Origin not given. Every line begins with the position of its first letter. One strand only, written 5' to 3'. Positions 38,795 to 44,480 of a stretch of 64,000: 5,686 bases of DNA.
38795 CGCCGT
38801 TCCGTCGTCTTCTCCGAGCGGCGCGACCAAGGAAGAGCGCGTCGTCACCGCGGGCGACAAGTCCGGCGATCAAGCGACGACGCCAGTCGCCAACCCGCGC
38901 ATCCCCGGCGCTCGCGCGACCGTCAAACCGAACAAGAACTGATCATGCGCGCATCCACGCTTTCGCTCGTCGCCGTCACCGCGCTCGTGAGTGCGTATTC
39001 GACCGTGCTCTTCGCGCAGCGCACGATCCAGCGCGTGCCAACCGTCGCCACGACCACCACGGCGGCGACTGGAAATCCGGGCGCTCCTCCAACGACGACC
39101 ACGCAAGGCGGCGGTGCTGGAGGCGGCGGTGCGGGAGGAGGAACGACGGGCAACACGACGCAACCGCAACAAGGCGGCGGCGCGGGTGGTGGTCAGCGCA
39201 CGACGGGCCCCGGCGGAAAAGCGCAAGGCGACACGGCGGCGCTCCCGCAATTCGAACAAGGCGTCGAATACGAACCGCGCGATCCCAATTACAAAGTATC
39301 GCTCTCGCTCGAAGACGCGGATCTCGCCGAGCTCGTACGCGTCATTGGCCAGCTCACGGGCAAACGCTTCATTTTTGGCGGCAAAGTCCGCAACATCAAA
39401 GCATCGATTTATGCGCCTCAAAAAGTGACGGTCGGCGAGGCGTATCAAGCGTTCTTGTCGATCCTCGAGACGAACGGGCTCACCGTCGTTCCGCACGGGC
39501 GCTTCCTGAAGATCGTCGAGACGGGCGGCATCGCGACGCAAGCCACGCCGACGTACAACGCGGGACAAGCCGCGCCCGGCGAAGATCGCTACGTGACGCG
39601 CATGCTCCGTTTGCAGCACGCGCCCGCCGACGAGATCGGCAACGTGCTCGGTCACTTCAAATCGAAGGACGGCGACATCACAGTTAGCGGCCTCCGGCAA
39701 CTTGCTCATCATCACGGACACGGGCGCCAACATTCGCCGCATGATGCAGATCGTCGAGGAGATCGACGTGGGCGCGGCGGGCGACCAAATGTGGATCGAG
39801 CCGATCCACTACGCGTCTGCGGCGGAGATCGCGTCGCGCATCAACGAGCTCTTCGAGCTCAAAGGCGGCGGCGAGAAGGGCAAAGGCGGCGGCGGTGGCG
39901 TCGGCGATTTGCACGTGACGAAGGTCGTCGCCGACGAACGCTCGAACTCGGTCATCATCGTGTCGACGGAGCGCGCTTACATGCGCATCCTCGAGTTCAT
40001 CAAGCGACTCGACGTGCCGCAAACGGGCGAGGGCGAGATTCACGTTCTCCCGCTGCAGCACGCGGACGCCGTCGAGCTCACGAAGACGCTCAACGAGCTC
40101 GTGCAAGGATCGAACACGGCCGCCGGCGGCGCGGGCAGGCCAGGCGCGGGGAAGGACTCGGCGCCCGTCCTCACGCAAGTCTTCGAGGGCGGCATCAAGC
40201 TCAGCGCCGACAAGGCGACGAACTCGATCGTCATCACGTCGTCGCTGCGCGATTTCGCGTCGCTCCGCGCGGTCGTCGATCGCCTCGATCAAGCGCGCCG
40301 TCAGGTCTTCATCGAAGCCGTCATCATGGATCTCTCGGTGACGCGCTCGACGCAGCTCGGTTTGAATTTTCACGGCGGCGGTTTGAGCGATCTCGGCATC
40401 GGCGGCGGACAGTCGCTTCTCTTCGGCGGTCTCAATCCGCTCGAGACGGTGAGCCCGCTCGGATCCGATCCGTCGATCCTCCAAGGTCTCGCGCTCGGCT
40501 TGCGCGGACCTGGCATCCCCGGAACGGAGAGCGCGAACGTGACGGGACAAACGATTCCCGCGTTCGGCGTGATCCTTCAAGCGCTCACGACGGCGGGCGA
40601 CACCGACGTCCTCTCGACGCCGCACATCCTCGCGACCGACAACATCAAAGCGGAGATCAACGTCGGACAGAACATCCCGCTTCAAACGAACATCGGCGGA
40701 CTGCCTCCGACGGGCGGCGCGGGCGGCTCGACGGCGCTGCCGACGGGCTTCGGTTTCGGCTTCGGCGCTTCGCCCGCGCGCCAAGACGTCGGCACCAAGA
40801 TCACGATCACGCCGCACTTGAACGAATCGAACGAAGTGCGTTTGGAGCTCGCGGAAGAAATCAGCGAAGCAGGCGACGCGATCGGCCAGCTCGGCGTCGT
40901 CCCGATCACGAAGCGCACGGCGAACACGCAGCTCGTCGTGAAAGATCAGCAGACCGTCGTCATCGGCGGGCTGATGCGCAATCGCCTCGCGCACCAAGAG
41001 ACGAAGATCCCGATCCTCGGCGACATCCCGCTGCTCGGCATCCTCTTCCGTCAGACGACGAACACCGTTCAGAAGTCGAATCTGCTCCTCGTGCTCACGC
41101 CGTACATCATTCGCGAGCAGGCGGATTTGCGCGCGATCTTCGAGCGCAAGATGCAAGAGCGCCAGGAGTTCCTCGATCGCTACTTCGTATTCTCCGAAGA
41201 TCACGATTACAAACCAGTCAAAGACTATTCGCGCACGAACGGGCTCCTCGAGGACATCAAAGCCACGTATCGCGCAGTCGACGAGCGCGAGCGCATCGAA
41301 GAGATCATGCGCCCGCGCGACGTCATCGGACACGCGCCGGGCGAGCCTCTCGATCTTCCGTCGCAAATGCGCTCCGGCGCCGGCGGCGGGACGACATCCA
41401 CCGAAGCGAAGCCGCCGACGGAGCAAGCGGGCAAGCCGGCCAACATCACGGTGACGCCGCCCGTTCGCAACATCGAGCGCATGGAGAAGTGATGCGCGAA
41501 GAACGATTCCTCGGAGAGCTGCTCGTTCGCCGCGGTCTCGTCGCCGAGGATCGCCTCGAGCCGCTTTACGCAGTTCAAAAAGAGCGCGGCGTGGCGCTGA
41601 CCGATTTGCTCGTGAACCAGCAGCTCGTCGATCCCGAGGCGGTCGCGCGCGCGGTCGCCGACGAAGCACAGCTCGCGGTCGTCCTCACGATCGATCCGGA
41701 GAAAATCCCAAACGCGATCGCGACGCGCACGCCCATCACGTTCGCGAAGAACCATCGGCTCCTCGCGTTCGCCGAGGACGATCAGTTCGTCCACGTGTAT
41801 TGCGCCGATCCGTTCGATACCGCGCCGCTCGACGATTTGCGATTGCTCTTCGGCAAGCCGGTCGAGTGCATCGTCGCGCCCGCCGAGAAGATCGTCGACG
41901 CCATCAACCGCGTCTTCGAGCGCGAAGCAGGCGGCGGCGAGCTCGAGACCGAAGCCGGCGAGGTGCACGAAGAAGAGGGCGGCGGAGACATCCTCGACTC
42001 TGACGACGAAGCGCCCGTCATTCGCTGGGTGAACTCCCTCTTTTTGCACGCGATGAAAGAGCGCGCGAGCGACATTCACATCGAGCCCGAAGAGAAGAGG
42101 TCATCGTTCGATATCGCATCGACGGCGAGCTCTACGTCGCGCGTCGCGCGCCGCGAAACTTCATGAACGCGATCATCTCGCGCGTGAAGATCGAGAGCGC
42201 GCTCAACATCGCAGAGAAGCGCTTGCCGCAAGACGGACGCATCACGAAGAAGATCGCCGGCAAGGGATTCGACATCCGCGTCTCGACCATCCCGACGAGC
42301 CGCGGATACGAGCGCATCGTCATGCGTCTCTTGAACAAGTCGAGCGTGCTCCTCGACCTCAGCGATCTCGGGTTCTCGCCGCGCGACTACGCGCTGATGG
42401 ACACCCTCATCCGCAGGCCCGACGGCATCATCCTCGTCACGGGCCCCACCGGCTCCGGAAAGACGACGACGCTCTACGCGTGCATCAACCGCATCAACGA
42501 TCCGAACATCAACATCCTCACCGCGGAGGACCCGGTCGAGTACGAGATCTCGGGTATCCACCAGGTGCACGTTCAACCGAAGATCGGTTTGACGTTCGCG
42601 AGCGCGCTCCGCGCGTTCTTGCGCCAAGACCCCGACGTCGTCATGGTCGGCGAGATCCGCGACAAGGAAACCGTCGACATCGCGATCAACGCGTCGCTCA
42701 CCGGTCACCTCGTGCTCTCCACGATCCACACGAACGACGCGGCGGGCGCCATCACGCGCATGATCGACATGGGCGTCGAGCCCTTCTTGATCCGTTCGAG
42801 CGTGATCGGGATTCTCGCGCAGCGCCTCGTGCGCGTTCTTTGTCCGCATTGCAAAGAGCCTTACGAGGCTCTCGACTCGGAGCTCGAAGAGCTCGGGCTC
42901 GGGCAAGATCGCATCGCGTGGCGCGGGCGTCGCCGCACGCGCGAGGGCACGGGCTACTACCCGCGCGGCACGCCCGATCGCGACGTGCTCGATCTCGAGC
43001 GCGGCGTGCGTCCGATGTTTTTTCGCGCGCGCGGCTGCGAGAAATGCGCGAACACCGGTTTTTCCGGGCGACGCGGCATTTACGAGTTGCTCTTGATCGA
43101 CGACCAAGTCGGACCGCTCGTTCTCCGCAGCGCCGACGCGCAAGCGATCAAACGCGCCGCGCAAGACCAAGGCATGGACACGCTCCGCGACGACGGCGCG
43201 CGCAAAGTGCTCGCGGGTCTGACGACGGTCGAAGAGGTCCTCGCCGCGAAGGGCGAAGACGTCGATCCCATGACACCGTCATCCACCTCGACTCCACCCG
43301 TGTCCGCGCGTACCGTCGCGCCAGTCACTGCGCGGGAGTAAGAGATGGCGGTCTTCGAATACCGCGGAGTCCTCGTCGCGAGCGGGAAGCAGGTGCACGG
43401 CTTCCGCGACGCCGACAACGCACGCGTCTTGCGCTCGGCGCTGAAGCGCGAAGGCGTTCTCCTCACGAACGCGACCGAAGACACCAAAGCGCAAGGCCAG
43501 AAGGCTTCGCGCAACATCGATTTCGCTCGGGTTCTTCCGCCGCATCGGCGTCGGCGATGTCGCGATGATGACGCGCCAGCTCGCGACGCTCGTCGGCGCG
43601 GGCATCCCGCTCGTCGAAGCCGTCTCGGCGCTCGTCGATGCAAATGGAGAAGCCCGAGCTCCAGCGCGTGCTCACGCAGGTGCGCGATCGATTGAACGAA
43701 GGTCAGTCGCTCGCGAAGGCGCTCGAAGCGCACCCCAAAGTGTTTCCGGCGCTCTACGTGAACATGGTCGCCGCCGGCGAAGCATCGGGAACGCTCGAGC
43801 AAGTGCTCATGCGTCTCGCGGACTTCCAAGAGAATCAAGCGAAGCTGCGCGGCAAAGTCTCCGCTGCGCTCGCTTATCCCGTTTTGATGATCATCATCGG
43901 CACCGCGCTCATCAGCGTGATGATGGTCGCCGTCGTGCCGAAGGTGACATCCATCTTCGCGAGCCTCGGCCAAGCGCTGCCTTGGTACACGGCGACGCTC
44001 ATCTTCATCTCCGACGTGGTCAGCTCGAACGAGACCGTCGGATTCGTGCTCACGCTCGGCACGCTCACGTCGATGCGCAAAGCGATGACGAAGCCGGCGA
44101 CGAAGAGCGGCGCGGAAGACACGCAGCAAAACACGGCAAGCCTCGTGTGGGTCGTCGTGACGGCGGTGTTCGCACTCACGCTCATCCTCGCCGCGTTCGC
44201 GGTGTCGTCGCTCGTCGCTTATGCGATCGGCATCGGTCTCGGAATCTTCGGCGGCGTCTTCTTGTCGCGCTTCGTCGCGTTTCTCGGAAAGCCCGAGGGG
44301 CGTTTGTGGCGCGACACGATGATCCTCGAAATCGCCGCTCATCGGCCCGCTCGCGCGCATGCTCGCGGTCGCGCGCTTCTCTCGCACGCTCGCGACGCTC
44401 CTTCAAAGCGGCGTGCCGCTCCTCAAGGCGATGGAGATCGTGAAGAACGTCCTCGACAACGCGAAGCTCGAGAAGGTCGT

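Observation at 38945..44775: Five single-nucleotide indels confined to gspD, gspE and gspF while the ten downstream T2SS genes are intact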

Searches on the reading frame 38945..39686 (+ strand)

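Call 7: search_protein_families(library=pfam, proteins=[window:38945-39686:+], max_evalue=0.01)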
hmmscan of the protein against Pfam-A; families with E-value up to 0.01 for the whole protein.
window:38945-39686:+ (247 aa): 1 family
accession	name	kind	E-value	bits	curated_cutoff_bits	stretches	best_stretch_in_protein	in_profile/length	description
PF21305.2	type_II_gspD_N0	-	6.9e-15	55.1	27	1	121-190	2-71/71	GspD-like, N0 domain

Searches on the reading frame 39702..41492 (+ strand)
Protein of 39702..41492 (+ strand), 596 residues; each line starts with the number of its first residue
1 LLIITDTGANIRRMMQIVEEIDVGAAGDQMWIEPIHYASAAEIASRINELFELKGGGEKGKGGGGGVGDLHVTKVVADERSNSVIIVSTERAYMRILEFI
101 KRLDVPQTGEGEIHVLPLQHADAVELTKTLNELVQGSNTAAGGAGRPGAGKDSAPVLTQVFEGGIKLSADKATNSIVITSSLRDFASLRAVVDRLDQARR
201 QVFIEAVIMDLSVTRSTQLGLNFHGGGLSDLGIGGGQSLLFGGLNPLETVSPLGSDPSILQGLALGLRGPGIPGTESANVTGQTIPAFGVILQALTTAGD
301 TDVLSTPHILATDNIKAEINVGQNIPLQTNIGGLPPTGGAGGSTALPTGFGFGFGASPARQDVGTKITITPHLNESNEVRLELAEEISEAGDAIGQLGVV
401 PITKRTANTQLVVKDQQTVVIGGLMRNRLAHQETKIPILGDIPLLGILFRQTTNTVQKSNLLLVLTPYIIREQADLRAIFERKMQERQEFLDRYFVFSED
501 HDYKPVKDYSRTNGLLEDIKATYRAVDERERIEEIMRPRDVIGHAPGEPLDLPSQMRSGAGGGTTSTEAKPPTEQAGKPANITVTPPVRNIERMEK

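Call 7: search_protein_families(library=pfam, proteins=[window:39702-41492:+], max_evalue=0.01)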
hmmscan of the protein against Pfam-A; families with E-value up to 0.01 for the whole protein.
window:39702-41492:+ (596 aa): 2 families
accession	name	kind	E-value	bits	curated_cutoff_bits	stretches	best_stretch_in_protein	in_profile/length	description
PF00263.26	Secretin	-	2.3e-41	141.6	27.5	1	294-471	1-169/169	Bacterial type II and III secretion system protein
PF03958.22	Secretin_N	-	6.5e-30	103.6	28.2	2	34-108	5-68/69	Bacterial type II/III secretion system short domain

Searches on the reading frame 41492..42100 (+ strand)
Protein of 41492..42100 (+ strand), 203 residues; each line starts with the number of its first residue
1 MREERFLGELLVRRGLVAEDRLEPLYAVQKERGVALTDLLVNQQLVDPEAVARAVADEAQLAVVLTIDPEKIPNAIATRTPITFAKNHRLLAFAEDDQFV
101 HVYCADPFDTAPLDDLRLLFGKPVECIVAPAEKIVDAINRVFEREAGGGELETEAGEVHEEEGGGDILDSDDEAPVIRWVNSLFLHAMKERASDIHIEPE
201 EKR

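Call 7: search_protein_families(library=pfam, proteins=[window:41492-42100:+], max_evalue=0.01)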
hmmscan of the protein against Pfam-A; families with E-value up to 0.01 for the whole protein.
window:41492-42100:+ (203 aa): 2 families
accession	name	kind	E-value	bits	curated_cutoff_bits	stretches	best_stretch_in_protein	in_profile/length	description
PF05157.20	MshEN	-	2.3e-15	56.8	23.1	1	65-146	6-88/90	MshEN domain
PF00437.27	T2SSE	-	8e-05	21.9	24.9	1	170-202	2-34/370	Type II/IV secretion system protein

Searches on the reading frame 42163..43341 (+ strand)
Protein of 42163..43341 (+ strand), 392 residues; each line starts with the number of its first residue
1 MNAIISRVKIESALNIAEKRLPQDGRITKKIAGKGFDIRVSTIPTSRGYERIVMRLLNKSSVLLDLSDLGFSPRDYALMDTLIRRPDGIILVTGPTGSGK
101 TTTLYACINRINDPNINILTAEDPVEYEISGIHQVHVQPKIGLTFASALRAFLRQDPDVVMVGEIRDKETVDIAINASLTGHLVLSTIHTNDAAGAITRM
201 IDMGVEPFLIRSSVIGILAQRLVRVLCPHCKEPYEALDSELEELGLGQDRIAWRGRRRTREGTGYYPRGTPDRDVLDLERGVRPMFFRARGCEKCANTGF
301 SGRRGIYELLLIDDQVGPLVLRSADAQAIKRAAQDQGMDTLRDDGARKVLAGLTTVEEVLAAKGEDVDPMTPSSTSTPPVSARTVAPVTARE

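Call 7: search_protein_families(library=pfam, proteins=[window:42163-43341:+], max_evalue=0.01)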
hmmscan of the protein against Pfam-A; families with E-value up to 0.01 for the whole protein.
window:42163-43341:+ (392 aa): 9 families
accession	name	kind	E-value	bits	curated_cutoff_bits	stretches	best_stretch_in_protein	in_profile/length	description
PF00437.27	T2SSE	-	7e-124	413.7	24.9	1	2-360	58-369/370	Type II/IV secretion system protein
PF13191.12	AAA_16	-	5.4e-05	24.2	32.6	1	84-199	22-122/167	AAA ATPase domain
PF25199.1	nSTAND_NTPase5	-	0.00036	20.8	34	1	86-127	40-82/145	Novel STAND NTPase 5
PF13401.12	AAA_22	-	0.00046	21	27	1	86-116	4-37/130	AAA domain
PF13555.12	AAA_29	-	0.0028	17.8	27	1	86-107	21-42/61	P-loop containing region of AAA domain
PF13173.12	AAA_14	-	0.0037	17.7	27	1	88-130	3-46/129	AAA domain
PF13604.12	AAA_30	-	0.004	17.3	27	0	77-110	8-41/191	AAA domain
PF13476.12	AAA_23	-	0.0059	17.7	27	1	87-106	19-38/201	AAA domain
PF01637.24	ATPase_2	-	0.0087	16.3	33.2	0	82-126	15-59/225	ATPase domain predominantly from Archaea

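Call 10: find_encoding_contigs(protein=window:42163-43341:+, flank=10000, max_places=10)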
Protein window:42163-43341:+ (392 aa): no gene with exactly this product is on record in the collection.

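Call 11: find_related_loci(query=window:42163-43341:+, collection=genome_contigs, flank=10000)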
Query window:42163-43341:+ (392 aa) in genome_contigs; peptide patterns used: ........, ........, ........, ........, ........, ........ (x = any residue, [..] = any of these).
599 stretches matched a pattern (row limit reached: there are more); 576 encode a relative of the query (tblastn E <= 1e-3); the best 80 are kept; 80 distinct loci.
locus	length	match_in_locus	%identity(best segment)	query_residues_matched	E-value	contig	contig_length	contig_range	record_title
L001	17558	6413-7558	90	1-383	0e+0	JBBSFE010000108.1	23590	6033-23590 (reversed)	MAG: Polyangiales bacterium isolate LS1_sbin.79 LS1_sbin.79_K_230629_L_23590_cov_14.0451, whole genome shotgun sequence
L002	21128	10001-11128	82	1-375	0e+0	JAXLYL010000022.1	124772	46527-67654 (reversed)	MAG: Polyangiaceae bacterium isolate STL-MYX12 C1.258.fa-22, whole genome shotgun sequence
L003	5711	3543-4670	83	1-373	0e+0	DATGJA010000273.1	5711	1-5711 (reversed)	MAG TPA_asm: Polyangiaceae bacterium isolate SMAG_U9821 k141_1165958, whole genome shotgun sequence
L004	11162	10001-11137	79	1-378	0e+0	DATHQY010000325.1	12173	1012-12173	MAG TPA_asm: Polyangiaceae bacterium isolate SMAG_U12751 k141_133962, whole genome shotgun sequence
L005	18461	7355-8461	81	1-368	0e+0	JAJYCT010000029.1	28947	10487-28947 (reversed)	MAG: Myxococcales bacterium isolate BP9.bin63 NODE_2697_length_28947_cov_1.613879, whole genome shotgun sequence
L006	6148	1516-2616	80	1-368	0e+0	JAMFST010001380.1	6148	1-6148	MAG: Labilithrix luteola isolate NGEE_A_bin2 k127_1873681, whole genome shotgun sequence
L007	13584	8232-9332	83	1-368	0e+0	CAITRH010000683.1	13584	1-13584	MAG: uncultured delta proteobacterium isolate Loclat_bin-17204 genome assembly, contig: bin-17204:683/778, whole genome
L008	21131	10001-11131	80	1-374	0e+0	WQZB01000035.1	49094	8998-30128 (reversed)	MAG: Polyangiaceae bacterium isolate Emb289P4bin44 Ga0123357_10000277, whole genome shotgun sequence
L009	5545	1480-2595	78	1-369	0e+0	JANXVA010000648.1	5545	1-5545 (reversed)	MAG: Myxococcales bacterium isolate 340R_metabat_70 340R_k141_257915, whole genome shotgun sequence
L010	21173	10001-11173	76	1-391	0e+0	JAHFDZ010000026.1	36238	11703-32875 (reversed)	MAG: Myxococcales bacterium isolate nzgw257 NODE_1168_length_36239_cov_3.870895, whole genome shotgun sequence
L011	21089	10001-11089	73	1-367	2e-176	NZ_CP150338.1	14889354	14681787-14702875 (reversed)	Sorangium sp. So ce388 chromosome, complete genome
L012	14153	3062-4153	73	1-367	4e-176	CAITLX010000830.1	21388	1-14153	MAG: uncultured delta proteobacterium isolate LJ-3-65m_bin-0446 genome assembly, contig: bin-0446:830/965, whole genome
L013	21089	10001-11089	73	1-367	4e-176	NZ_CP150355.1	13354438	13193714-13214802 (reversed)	Sorangium sp. So ce1000 chromosome, complete genome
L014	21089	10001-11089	72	1-367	4e-176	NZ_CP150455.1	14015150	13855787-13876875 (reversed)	Sorangium sp. So ce131 chromosome, complete genome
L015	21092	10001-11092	74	1-367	3e-175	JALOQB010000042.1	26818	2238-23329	MAG: Polyangiaceae bacterium isolate Prado144 scaffold_2062, whole genome shotgun sequence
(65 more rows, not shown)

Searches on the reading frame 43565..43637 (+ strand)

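Call 7: search_protein_families(library=pfam, proteins=[window:43565-43637:+], max_evalue=0.01)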
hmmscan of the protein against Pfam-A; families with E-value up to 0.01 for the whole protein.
window:43565-43637:+ (24 aa): 1 family
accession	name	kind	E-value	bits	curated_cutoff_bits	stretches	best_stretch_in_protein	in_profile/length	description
PF00482.28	T2SSF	-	0.00095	19.6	25.2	1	3-23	2-22/125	Type II secretion system (T2SS), protein F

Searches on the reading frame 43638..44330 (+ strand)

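Call 7: search_protein_families(library=pfam, proteins=[window:43638-44330:+], max_evalue=0.01)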
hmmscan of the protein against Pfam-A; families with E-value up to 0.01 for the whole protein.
window:43638-44330:+ (231 aa): 1 family
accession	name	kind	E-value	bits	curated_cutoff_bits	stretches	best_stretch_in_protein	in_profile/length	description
PF00482.28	T2SSF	-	6.4e-27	94.4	25.2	1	2-101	25-125/125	Type II secretion system (T2SS), protein F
